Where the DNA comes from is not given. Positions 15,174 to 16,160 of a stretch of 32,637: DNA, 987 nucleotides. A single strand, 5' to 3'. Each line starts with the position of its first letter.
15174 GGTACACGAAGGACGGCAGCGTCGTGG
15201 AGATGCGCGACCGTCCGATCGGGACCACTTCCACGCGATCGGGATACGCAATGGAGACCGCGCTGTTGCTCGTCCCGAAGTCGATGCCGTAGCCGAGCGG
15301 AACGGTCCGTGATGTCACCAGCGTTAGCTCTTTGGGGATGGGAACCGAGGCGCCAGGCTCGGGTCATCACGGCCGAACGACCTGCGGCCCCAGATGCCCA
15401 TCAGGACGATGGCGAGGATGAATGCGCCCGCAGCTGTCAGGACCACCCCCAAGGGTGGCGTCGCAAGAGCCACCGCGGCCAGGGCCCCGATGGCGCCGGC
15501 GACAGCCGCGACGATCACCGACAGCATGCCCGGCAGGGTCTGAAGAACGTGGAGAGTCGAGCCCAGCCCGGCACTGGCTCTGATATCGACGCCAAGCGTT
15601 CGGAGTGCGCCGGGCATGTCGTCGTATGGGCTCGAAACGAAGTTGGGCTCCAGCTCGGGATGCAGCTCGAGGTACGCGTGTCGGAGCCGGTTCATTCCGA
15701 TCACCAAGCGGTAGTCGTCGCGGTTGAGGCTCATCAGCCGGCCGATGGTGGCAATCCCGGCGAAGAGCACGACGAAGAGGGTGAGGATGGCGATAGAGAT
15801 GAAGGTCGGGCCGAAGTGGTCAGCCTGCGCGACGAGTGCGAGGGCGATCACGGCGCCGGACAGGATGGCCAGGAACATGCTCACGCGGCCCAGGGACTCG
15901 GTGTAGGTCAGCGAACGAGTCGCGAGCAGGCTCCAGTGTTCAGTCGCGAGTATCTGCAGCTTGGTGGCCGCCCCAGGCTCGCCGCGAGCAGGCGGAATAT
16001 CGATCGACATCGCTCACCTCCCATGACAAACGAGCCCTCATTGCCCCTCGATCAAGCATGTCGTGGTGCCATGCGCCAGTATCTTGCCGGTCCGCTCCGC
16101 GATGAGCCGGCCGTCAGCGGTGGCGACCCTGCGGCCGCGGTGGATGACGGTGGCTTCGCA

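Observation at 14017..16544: Operon PaaI thioesterase - 4TM membrane protein - Hsp70 NBD-only protein carrying a Cys4 insertion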

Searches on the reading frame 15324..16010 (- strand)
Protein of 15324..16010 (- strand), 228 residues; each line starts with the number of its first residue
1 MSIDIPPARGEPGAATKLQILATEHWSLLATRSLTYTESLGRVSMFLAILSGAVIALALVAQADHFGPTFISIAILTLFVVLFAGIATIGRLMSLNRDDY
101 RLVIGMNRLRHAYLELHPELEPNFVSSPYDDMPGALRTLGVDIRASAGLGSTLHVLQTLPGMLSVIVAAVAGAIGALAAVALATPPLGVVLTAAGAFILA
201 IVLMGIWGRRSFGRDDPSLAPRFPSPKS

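Call 3: search_protein_families(library=pfam, proteins=[window:15324-16010:-], max_evalue=0.1)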
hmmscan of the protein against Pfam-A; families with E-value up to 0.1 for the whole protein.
window:15324-16010:- (228 aa): 0 families

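Call 4: search_protein_families(library=ncbifam, proteins=[window:15324-16010:-], max_evalue=0.1)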
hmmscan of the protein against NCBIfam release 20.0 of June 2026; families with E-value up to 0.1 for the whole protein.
window:15324-16010:- (228 aa): 0 families

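Call 6: search_protein_families(library=padloc, proteins=[window:15324-16010:-], max_evalue=0.01)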
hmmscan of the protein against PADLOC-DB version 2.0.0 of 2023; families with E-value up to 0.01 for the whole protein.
window:15324-16010:- (228 aa): 0 families

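Call 16: find_homologous_proteins(query=window:15324-16010:-)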
Query window:15324-16010:- (228 aa): 4539 proteins with E <= 0.001 among 8000 candidates; the best 120 are listed.
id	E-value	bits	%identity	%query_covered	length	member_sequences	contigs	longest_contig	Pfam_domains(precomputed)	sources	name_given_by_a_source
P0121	1.8e-136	471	99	100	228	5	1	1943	-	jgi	jgi:hypothetical protein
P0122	6.1e-132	456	96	99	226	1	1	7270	-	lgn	-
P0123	3.3e-127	440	93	100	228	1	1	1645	-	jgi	jgi:hypothetical protein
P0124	7.6e-124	429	91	100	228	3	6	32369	-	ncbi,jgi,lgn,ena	-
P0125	1.5e-114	399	84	100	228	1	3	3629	-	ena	-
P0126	3.1e-114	398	83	98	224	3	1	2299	-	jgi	jgi:hypothetical protein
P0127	1.3e-113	396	82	100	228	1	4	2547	-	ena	-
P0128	3.4e-113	395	82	100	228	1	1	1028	-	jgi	jgi:hypothetical protein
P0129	5.2e-112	391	82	98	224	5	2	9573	-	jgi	jgi:hypothetical protein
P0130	2.6e-111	388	82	100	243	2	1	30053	-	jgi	jgi:hypothetical protein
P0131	2.9e-111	388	81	100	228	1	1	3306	-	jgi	jgi:hypothetical protein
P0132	5.3e-111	387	81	100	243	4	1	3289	-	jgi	jgi:hypothetical protein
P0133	2.1e-110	386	81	100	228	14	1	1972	-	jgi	jgi:hypothetical protein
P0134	3.2e-110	385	80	100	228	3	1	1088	-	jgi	jgi:hypothetical protein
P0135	9.4e-110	383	81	100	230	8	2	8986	-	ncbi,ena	ncbi:MAG TPA: hypothetical protein VIP52_14135 [Candidatus Dormibacteraeota bacterium]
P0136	1.5e-109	383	81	100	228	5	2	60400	-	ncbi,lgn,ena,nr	ncbi:MAG TPA: hypothetical protein VNG70_00910 [Candidatus Limnocylindria bacterium]|nr:hypothetical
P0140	1.8e-108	379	80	100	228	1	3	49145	-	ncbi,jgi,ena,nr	ncbi:MAG: hypothetical protein E6J18_02520 [Chloroflexi bacterium]|nr:MAG: hypothetical protein E6J3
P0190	1.9e-104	366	77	97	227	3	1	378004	-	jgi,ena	jgi:hypothetical protein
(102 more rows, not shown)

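Call 17: find_encoding_contigs(protein=P0190, flank=5000, max_places=3)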
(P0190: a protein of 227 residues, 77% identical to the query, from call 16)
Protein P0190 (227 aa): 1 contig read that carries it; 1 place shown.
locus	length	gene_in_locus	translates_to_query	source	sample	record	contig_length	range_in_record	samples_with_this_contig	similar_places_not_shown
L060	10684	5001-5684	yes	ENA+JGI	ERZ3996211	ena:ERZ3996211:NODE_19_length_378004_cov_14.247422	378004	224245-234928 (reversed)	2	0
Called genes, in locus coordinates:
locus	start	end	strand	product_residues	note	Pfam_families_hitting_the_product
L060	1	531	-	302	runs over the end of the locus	PF05201:GlutR_N, PF01488:Shikimate_DH (weak), PF03807:F420_oxidored (weak)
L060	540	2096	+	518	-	PF00296:Bac_luciferase, PF01814:Hemerythrin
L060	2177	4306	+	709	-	PF00989:PAS (weak), PF08447:PAS_3 (weak), PF08448:PAS_4, PF13426:PAS_9, PF00512:HisKA (weak), PF02518:HATPase_c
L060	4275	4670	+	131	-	-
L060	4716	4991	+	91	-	PF22278:DUF6958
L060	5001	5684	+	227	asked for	-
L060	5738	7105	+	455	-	PF00291:PALP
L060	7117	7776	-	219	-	PF01842:ACT (faint), PF22629:ACT_AHAS_ss (faint), PF18462:DUF5612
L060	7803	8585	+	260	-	PF04199:Cyclase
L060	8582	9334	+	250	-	PF00941:FAD_binding_5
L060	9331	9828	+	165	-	PF00111:Fer2 (weak), PF01799:Fer2_2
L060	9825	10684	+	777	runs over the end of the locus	PF01315:Ald_Xan_dh_C, PF02738:MoCoBD_1, PF20256:MoCoBD_2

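Call 18: find_encoding_contigs(protein=P0140, flank=5000, max_places=3)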
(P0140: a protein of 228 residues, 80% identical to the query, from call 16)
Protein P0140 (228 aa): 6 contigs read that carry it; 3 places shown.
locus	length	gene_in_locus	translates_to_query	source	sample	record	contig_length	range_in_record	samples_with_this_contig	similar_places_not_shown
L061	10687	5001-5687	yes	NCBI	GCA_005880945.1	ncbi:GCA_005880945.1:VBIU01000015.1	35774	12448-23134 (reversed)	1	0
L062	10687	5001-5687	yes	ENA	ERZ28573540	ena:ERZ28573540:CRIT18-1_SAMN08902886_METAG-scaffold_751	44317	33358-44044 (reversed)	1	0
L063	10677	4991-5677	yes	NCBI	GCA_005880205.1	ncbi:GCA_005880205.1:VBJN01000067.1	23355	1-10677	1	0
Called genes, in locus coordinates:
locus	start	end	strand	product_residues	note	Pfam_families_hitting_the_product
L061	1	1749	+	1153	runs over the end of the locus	PF12773:DZR, PF13240:Zn_Ribbon_1 (weak), PF00211:Guanylate_cyc, PF13401:AAA_22 (faint), PF13191:AAA_16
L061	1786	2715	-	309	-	PF02735:Ku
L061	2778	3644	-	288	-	PF04542:Sigma70_r2, PF08281:Sigma70_r4_2, PF04545:Sigma70_r4 (weak)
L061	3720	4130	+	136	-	PF06983:3-dmu-9_3-mt, PF00903:Glyoxalase (weak)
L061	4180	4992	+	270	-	-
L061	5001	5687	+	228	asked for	-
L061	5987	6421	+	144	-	PF00903:Glyoxalase (weak)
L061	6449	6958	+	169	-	PF04525:LOR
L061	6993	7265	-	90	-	PF02148:zf-UBP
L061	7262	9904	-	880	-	PF00211:Guanylate_cyc, PF14559:TPR_19 (faint), PF00515:TPR_1 (faint), PF25872:HTH_77 (weak), PF07719:TPR_2 (faint), PF13424:TPR_12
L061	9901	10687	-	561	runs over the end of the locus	PF01494:FAD_binding_3 (faint), PF07992:Pyr_redox_2, PF13738:Pyr_redox_3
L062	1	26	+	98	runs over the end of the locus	?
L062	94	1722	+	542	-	-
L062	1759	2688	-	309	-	PF02735:Ku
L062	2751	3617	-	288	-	PF04542:Sigma70_r2, PF08281:Sigma70_r4_2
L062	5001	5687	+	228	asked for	-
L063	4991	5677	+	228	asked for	-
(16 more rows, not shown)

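Call 19: find_encoding_contigs(protein=P0136, flank=5000, max_places=3)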
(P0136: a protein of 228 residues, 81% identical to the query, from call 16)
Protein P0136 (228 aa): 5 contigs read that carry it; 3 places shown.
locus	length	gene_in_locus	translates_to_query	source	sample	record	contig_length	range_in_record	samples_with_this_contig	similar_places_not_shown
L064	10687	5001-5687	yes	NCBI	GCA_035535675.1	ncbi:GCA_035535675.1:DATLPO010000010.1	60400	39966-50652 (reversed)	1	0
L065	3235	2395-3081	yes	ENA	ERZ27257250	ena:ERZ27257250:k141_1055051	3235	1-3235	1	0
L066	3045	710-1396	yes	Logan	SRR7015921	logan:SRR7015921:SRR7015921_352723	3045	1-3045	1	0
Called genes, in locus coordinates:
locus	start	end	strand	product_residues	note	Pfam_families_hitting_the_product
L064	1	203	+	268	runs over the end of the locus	-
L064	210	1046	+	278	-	PF00089:Trypsin (weak), PF13365:Trypsin_2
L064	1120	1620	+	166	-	PF04075:F420H2_quin_red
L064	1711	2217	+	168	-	PF07366:SnoaL, PF12680:SnoaL_2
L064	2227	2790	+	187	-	PF07883:Cupin_2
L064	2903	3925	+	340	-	-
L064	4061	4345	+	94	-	-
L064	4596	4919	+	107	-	PF00072:Response_reg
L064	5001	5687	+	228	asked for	-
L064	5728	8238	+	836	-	PF13191:AAA_16 (weak), PF13401:AAA_22, PF13424:TPR_12 (weak), PF00196:GerE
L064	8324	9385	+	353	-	PF21783:YNCE (faint), PF13360:PQQ_2 (faint), PF10282:Lactonase (weak)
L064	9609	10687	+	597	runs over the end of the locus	-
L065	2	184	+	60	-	?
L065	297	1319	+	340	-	-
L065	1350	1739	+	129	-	PF03992:ABM (faint)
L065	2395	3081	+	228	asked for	-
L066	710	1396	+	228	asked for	-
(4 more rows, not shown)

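Call 52: predict_structure(alignment_id=A3)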
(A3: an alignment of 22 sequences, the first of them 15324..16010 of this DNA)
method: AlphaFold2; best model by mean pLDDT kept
length: 228 residues; sequences in the alignment: 22
mean_pLDDT: 61.9   pTM: 0.49
mean pLDDT of the five models: 61.9, 56.5, 56.2, 51.7, 49.4
residues with pLDDT >= 90: 0; 70-90: 93; 50-70: 64; < 50: 71
segments of 3 or more residues with pLDDT < 50: 1-12, 28-37, 126-156, 217-228
pLDDT, mean of each block of 10 residues (from residue 1): 36 51 49 49 71 75 75 83 78 65 61 69 52 39 37 49 77 80 79 81 73 51 40
secondary structure, 60 per line:
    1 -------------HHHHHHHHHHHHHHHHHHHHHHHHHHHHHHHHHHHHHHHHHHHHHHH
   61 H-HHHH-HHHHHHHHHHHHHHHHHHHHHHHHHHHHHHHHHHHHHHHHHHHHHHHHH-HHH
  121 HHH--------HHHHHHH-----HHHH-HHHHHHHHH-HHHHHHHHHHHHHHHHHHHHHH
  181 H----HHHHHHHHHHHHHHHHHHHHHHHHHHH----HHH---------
elements in order: H14-61 H63-66 H68-116 H118-123 H132-138 H144-147 H149-157 H159-181 H186-212
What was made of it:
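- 15324..16010 (-): 228-aa membrane protein ('TM228') with two hydrophobic hairpins (4 TM) and a conserved N-terminal amphipathic helix. Its family is unclassified. The AlphaFold2 model is all-helical but low-confidence, pLDDT 62 (call 52).
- Tried and rejected: TM228 structure prediction: pLDDT 62 and pTM 0.49 (call 52).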

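Call 58: find_encoding_contigs(protein=P0125, flank=4000, max_places=3)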
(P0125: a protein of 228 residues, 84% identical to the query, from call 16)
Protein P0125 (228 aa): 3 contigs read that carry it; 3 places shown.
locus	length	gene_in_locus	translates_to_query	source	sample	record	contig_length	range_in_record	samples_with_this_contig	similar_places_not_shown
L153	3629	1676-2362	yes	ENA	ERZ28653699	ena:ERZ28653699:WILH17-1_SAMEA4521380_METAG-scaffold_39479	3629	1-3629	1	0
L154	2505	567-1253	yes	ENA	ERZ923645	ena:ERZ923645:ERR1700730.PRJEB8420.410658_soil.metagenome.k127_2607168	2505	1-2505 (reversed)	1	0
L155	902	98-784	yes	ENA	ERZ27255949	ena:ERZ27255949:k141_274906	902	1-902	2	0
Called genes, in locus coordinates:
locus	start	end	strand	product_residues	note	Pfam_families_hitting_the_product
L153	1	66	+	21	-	?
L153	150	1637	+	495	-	PF07690:MFS_1, PF13347:MFS_2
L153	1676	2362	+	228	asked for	-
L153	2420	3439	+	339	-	-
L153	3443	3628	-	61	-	?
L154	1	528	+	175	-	?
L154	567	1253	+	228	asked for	-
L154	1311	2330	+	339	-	-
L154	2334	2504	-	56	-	?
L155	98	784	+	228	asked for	-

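Call 59: find_encoding_contigs(protein=P0130, flank=4000, max_places=2)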
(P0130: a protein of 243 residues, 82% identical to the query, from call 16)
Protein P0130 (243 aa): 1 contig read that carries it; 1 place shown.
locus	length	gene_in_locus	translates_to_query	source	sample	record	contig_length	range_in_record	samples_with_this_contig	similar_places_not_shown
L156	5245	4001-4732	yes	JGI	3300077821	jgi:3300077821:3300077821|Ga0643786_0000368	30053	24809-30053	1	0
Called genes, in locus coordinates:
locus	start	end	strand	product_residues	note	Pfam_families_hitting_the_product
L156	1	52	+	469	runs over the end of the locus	PF00324:AA_permease, PF13520:AA_permease_2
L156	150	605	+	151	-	PF12732:YtxH (faint)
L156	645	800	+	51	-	-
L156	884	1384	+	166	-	PF04075:F420H2_quin_red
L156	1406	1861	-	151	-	PF11716:MDMPI_N, PF12867:DinB_2 (weak)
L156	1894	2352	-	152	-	PF00583:Acetyltransf_1, PF13673:Acetyltransf_10 (weak), PF13508:Acetyltransf_7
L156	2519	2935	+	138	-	-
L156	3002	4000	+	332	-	-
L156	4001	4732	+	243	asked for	-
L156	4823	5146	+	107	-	PF03992:ABM (weak)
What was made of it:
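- On Conserved gene module / operon: TM228 contexts vary (calls 17-19, 58, 59).
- TM228 homologues at 76-84% identity sit beside PALP, glyoxalase, response-regulator/LuxR, MFS or unknown genes (calls 17-19, 58, 59). TM228 homologues have unrelated neighbours (calls 17-19, 58, 59).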

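Call 69: search_protein_families(library=pfam, alignment_id=A3, max_evalue=5)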
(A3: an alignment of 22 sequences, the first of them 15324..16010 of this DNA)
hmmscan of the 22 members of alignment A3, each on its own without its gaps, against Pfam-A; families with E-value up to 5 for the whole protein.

A. member 1, window:15324-16010:- (228 aa): 6 families
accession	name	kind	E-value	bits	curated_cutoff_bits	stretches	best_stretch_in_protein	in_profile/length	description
PF07332.16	Phage_holin_3_6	-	0.51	10.8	28.4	1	161-217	47-99/116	Putative Actinobacterial Holin-X, holin superfamily III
PF23933.1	DUF7269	-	0.77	10.2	29.1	1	167-217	3-55/162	Family of unknown function (DUF7269)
PF24838.2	8xMP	-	0.83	9.9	30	1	42-97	21-78/136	Octameric membrane protein family (8xMP)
PF07291.16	MauE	-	1.4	9.7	27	1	148-215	29-96/128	Methylamine utilisation protein MauE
PF07062.17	Clc-like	-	1.8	8.4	24.9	1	42-107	112-172/212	Clc-like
PF25587.1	Rv2743c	-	3.6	7.6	27.7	1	165-211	35-81/237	Rv2743c family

B. families by the number of members that match (of 22 scanned): 32 families (the first 25 are shown)
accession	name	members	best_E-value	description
PF07332.16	Phage_holin_3_6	13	0.014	Putative Actinobacterial Holin-X, holin superfamily III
PF24838.2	8xMP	13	0.11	Octameric membrane protein family (8xMP)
PF23933.1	DUF7269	12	0.2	Family of unknown function (DUF7269)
PF20990.2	DUF2207_C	10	0.069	Predicted membrane protein (DUF2207) C-terminal domain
PF07062.17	Clc-like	9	0.029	Clc-like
PF19053.6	EccD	6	0.039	EccD-like transmembrane domain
PF11990.13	DUF3487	6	0.27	Protein of unknown function (DUF3487)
PF07291.16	MauE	6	0.86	Methylamine utilisation protein MauE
PF25587.1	Rv2743c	5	2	Rv2743c family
PF13567.11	DUF4131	4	1.8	Domain of unknown function (DUF4131)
PF06947.17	DUF1290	3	0.0079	Protein of unknown function (DUF1290)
PF13903.11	Claudin_2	2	0.1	PMP-22/EMP/MP20/Claudin tight junction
PF04341.17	DUF485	2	0.17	Protein of unknown function, DUF485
PF09605.15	Trep_Strep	2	0.35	Hypothetical bacterial integral membrane protein (Trep_Strep)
PF01769.21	MgtE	2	0.69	Divalent cation transporter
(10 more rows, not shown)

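Call 86: search_protein_families(library=pfam, proteins=[L153:2420-3439:+], max_evalue=0.001)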
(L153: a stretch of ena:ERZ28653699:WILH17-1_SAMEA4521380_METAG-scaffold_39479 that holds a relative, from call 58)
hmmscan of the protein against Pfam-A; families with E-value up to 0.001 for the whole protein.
L153:2420-3439:+ (339 aa): 0 families
